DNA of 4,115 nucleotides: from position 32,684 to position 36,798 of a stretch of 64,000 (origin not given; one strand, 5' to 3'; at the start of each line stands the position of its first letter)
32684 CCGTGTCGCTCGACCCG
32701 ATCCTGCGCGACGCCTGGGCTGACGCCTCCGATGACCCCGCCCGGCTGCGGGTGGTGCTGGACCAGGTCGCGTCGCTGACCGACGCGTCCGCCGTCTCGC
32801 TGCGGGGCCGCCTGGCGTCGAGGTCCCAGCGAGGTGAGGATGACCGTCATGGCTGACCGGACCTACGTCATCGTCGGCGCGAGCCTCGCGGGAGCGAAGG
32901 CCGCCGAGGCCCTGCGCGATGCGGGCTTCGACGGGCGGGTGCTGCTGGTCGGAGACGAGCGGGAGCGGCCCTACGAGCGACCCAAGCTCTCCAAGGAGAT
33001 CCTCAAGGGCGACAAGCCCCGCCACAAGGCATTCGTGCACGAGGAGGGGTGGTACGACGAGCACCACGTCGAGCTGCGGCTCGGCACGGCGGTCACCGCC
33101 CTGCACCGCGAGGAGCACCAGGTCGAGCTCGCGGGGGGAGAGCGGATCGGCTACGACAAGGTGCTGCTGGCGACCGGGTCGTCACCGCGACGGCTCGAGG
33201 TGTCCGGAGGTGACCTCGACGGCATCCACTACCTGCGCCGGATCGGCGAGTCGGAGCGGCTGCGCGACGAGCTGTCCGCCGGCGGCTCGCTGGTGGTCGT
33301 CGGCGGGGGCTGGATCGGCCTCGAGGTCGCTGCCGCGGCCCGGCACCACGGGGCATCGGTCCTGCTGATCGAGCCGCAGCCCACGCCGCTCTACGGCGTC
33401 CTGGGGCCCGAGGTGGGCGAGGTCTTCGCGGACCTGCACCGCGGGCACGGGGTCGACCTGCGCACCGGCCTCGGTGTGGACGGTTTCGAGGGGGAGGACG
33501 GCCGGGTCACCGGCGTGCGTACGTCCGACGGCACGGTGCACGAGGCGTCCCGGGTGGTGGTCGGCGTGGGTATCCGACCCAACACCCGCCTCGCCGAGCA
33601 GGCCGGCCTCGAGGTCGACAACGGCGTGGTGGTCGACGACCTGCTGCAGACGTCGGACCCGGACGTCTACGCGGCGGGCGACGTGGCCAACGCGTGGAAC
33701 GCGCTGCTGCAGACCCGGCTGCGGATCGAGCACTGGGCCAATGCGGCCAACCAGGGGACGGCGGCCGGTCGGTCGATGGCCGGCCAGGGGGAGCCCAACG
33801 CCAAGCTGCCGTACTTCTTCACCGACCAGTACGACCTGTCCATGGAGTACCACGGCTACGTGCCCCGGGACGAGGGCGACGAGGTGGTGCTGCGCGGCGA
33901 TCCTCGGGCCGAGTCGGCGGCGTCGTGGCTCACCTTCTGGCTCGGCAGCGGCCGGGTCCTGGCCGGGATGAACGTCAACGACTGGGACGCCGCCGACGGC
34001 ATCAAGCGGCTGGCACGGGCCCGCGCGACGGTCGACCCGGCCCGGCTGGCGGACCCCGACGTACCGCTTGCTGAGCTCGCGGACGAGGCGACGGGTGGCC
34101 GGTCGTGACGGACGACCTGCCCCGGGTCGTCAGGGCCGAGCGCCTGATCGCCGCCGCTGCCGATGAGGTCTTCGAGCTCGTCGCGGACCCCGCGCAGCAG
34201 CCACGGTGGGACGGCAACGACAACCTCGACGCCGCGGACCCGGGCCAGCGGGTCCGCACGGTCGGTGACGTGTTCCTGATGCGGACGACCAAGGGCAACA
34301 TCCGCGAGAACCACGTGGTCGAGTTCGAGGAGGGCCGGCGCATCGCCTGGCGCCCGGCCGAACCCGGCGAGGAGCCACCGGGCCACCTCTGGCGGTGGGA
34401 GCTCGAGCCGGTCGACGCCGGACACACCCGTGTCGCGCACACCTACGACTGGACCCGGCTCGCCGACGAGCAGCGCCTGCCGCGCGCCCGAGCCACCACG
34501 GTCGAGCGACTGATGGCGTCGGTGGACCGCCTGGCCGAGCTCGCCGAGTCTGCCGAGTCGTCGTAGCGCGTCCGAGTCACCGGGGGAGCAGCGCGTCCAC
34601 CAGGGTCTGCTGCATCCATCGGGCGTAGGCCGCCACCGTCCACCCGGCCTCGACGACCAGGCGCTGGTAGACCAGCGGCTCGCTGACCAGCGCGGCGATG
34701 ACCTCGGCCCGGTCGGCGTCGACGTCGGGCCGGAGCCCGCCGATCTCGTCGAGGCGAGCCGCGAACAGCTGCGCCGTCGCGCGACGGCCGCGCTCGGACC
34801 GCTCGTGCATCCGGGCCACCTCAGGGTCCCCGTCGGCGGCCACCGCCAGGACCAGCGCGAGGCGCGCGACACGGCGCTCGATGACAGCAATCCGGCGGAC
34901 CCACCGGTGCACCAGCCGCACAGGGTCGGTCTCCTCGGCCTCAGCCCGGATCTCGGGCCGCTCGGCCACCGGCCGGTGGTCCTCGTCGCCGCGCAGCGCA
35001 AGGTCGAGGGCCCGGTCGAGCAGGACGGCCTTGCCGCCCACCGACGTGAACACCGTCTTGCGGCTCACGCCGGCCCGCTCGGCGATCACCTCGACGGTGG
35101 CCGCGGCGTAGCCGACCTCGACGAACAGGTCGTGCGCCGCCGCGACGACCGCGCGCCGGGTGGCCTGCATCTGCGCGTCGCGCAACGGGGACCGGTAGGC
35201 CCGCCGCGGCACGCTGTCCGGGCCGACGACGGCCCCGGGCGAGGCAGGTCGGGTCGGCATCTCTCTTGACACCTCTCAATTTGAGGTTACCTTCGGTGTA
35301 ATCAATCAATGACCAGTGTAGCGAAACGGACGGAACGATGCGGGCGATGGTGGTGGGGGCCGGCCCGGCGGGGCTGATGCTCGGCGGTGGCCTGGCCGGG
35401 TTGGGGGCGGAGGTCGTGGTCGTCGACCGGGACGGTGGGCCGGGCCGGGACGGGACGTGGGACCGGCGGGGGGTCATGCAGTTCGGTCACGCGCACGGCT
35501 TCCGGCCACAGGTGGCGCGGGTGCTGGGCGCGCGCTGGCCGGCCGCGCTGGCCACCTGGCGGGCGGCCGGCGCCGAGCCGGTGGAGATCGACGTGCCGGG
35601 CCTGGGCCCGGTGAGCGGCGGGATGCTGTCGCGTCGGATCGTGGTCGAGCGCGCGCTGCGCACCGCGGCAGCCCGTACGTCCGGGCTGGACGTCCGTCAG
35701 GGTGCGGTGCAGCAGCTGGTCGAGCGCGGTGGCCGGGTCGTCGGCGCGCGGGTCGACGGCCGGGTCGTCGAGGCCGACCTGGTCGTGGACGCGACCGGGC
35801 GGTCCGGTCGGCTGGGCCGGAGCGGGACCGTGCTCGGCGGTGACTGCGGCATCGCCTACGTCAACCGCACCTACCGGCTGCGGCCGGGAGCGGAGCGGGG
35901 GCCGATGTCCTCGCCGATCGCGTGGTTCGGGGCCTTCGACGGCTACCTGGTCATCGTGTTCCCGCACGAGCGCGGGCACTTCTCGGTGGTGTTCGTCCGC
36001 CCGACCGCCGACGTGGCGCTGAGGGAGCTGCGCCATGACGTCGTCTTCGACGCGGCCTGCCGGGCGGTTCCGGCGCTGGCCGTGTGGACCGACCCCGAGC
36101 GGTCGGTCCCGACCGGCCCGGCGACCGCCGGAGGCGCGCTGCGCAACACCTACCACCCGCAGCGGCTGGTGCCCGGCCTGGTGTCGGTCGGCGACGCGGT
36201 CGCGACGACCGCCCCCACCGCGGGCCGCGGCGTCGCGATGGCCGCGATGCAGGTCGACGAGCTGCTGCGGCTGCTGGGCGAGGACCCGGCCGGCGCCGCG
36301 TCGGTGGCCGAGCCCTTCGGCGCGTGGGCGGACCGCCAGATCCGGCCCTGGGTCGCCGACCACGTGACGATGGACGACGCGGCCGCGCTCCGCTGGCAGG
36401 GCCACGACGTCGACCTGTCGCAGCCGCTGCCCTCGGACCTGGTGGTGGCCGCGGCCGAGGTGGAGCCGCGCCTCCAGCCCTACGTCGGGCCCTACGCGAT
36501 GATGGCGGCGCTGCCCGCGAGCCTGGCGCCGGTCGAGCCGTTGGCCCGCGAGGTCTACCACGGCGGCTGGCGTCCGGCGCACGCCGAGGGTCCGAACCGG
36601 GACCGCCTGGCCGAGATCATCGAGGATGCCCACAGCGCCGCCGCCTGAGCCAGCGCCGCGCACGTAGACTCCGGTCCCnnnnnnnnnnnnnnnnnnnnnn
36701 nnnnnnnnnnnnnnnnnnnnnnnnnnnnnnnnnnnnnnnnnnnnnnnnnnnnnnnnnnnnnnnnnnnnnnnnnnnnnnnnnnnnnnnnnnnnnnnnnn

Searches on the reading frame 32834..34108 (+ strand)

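Call 57: search_protein_families(library=pfam, proteins=[window:32834-34108:+], max_evalue=0.001)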
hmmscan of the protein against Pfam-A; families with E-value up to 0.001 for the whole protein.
window:32834-34108:+ (424 aa): 9 families
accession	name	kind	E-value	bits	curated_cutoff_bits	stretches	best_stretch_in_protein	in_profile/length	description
PF07992.20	Pyr_redox_2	-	3.1e-70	237.3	26.1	1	11-308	3-291/291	Pyridine nucleotide-disulphide oxidoreductase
PF00070.33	Pyr_redox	-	3.3e-19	69.6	22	1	153-232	2-81/82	Pyridine nucleotide-disulphide oxidoreductase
PF14759.12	Reductase_C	-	1.4e-14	54.8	25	1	327-416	1-85/85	Reductase C-terminal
PF01266.30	DAO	-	3.7e-08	33.7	27.9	0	153-185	2-34/353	FAD dependent oxidoreductase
PF13450.12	NAD_binding_8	-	5.9e-08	33.3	21.9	0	155-184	1-30/68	NAD(P)-binding Rossmann-like domain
PF13738.12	Pyr_redox_3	-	2.7e-07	30.6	30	1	63-282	80-305/305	Pyridine nucleotide-disulphide oxidoreductase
PF03486.20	HI0933_like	-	6.9e-06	26.1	50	0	153-184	3-34/244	HI0933-like protein Rossmann domain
PF01134.28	GIDA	-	0.00042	19.9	22.1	0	153-181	2-30/391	Glucose inhibited division protein A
PF12831.13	FAD_oxidored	-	0.00087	19.1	27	0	153-183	2-32/416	FAD dependent oxidoreductase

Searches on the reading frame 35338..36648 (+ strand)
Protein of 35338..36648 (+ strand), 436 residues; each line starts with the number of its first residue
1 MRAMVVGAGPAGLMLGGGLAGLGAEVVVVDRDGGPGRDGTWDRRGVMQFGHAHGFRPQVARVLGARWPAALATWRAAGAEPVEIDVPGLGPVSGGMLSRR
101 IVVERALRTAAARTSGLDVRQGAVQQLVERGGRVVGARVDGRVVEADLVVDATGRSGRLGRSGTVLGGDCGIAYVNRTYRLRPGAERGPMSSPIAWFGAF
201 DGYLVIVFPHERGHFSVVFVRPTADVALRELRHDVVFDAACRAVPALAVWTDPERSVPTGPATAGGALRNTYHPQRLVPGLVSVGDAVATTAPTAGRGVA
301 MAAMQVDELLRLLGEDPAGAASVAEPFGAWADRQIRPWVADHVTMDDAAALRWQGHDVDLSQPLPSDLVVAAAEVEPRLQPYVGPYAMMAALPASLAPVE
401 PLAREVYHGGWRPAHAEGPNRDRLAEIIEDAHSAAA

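Call 57: search_protein_families(library=pfam, proteins=[window:35338-36648:+], max_evalue=0.001)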
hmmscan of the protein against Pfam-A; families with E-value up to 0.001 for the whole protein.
window:35338-36648:+ (436 aa): 3 families
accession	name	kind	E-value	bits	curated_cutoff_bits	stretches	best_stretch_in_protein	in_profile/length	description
PF05834.18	Lycopene_cycl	-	1.8e-05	24.4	23.4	1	4-158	3-145/380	Lycopene cyclase protein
PF01494.25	FAD_binding_3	-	2.1e-05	24.4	22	1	3-34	4-35/349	FAD binding domain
PF04820.20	Trp_halogenase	-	0.00026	20.4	21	1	103-159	160-217/458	Tryptophan halogenase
